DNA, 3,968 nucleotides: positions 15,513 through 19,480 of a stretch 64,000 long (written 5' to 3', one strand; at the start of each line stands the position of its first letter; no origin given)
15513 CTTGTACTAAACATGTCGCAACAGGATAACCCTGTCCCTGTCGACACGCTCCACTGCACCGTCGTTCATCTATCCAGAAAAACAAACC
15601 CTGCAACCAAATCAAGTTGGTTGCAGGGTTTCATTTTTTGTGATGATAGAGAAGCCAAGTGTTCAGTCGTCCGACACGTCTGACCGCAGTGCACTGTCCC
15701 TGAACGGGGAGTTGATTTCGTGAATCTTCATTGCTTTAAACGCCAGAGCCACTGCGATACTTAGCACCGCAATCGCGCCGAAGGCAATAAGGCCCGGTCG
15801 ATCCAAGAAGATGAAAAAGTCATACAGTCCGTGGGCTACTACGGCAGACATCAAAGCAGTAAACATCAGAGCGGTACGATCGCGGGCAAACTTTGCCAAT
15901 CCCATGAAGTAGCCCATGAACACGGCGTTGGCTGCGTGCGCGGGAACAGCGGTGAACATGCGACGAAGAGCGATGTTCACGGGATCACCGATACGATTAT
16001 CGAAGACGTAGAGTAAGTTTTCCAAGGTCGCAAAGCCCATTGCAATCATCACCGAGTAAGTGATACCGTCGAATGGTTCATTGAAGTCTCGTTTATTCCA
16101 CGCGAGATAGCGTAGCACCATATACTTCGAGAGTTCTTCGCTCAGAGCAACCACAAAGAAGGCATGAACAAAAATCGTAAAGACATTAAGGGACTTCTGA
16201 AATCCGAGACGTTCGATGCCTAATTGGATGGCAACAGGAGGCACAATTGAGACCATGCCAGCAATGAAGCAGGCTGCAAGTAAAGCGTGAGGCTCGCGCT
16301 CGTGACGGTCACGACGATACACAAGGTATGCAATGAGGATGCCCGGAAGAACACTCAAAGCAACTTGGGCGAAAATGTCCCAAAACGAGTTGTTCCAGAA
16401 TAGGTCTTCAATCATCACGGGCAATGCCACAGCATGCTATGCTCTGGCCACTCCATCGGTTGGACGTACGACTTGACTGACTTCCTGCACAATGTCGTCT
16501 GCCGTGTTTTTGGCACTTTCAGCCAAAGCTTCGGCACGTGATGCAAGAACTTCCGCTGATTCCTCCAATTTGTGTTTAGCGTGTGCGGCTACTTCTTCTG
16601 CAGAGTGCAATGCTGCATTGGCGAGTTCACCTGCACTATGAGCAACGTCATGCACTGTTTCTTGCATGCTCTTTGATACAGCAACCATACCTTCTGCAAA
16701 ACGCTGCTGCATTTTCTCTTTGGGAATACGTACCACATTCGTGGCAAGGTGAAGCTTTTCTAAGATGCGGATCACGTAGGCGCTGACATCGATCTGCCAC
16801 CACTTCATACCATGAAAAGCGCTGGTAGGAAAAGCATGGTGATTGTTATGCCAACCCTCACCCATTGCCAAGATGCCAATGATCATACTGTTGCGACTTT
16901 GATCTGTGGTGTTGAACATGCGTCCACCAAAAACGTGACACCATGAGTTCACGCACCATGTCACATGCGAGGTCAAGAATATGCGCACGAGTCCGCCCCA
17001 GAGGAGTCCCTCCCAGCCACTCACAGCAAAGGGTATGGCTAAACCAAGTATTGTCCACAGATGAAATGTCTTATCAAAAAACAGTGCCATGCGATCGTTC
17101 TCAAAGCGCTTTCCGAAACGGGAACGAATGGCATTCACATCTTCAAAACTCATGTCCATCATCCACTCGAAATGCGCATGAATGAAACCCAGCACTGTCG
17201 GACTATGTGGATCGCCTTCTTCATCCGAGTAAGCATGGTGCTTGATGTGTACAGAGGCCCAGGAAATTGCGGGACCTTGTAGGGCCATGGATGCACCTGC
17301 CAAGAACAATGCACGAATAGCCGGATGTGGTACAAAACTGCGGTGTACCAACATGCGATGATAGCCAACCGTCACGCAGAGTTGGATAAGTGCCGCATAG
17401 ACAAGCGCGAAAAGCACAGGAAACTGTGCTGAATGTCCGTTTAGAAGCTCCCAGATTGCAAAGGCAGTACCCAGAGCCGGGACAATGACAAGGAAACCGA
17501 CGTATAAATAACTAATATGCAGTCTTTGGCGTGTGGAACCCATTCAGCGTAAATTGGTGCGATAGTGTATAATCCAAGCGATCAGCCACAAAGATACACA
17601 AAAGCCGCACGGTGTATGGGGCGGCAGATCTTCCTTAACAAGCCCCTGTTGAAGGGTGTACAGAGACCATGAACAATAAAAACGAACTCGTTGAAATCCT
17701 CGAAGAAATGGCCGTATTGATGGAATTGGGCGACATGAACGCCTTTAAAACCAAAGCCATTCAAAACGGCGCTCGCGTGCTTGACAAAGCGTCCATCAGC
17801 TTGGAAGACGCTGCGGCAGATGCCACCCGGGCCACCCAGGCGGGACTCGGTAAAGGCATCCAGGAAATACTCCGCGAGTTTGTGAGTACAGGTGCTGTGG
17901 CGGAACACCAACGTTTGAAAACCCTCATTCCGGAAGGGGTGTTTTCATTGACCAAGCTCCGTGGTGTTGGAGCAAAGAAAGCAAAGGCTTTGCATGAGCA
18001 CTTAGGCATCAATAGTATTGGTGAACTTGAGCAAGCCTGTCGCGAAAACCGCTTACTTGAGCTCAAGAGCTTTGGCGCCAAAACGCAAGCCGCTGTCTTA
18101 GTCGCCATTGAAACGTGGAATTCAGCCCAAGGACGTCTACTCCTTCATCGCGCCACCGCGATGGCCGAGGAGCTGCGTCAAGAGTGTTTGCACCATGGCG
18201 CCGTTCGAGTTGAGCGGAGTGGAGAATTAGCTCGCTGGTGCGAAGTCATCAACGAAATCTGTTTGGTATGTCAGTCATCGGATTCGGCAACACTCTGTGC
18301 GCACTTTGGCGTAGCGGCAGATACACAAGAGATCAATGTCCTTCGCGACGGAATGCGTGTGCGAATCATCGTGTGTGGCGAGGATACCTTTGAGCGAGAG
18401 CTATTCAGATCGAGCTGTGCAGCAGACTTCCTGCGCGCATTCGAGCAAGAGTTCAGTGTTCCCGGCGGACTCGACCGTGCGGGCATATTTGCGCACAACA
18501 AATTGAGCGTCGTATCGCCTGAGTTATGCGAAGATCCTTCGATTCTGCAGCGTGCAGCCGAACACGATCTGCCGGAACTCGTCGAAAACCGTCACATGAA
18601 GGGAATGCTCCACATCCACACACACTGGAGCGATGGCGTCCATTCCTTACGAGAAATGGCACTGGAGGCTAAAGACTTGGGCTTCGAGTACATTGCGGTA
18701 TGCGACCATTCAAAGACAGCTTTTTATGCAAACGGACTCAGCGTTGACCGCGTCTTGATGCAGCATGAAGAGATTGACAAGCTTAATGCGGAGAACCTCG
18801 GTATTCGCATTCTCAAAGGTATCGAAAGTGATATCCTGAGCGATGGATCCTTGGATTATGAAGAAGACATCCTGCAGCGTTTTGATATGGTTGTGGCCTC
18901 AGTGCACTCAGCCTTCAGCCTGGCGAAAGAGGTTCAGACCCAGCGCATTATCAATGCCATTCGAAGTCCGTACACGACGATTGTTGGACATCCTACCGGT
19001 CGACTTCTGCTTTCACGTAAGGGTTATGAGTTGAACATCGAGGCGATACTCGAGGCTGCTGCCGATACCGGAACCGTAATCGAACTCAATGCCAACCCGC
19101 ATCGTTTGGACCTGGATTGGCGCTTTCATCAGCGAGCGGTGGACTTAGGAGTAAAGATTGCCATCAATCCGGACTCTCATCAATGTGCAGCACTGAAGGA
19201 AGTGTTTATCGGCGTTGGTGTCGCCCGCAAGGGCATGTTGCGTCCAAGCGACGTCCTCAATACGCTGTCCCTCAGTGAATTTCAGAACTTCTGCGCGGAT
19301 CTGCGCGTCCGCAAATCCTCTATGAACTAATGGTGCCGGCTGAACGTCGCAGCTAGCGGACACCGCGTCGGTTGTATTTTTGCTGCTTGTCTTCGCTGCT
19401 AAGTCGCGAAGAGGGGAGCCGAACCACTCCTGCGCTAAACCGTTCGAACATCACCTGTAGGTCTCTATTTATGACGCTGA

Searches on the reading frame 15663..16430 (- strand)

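Call 27: search_protein_families(library=pfam, proteins=[window:15663-16430:-], max_evalue=0.0001)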
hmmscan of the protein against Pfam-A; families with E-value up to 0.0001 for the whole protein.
window:15663-16430:- (255 aa): 1 family
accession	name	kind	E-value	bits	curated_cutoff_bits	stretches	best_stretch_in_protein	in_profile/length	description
PF13367.11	PrsW-protease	-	3e-36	125.3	23.5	1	46-224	1-188/196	PrsW family intramembrane metalloprotease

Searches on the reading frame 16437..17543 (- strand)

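Call 12: search_protein_families(library=pfam, proteins=[window:16437-17543:-], max_evalue=0.001)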
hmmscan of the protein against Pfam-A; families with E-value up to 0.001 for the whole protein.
window:16437-17543:- (368 aa): 1 family
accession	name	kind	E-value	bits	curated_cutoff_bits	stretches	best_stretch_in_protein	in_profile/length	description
PF00487.30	FA_desaturase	-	2e-17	64.3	29.7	1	42-251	5-231/253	Fatty acid desaturase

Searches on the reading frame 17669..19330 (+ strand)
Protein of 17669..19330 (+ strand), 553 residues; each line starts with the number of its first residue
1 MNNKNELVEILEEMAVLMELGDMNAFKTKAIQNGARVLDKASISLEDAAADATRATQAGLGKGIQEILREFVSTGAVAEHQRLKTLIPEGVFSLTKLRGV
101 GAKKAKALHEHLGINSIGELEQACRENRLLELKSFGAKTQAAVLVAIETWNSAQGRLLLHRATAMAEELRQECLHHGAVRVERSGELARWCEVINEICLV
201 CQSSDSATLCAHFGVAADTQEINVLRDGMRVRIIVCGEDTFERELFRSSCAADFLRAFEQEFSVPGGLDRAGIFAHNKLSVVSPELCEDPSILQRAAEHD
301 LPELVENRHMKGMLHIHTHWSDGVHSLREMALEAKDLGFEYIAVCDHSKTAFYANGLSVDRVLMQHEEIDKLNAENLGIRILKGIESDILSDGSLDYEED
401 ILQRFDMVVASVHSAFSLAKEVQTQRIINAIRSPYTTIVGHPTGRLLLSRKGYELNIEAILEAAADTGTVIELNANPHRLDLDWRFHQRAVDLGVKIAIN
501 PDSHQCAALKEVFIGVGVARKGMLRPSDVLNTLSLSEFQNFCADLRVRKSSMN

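Call 27: search_protein_families(library=pfam, proteins=[window:17669-19330:+], max_evalue=0.0001)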
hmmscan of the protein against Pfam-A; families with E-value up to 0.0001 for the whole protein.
window:17669-19330:+ (553 aa): 3 families
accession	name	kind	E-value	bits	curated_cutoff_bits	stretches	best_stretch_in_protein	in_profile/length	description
PF02811.25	PHP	-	3e-10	41.1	26.4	1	314-475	2-163/164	PHP domain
PF14716.13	HHH_8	-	2.7e-09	37.7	30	1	3-75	2-71/73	Helix-hairpin-helix domain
PF14520.12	HHH_5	-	2.9e-08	34.5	27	1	94-145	4-53/57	Helix-hairpin-helix domain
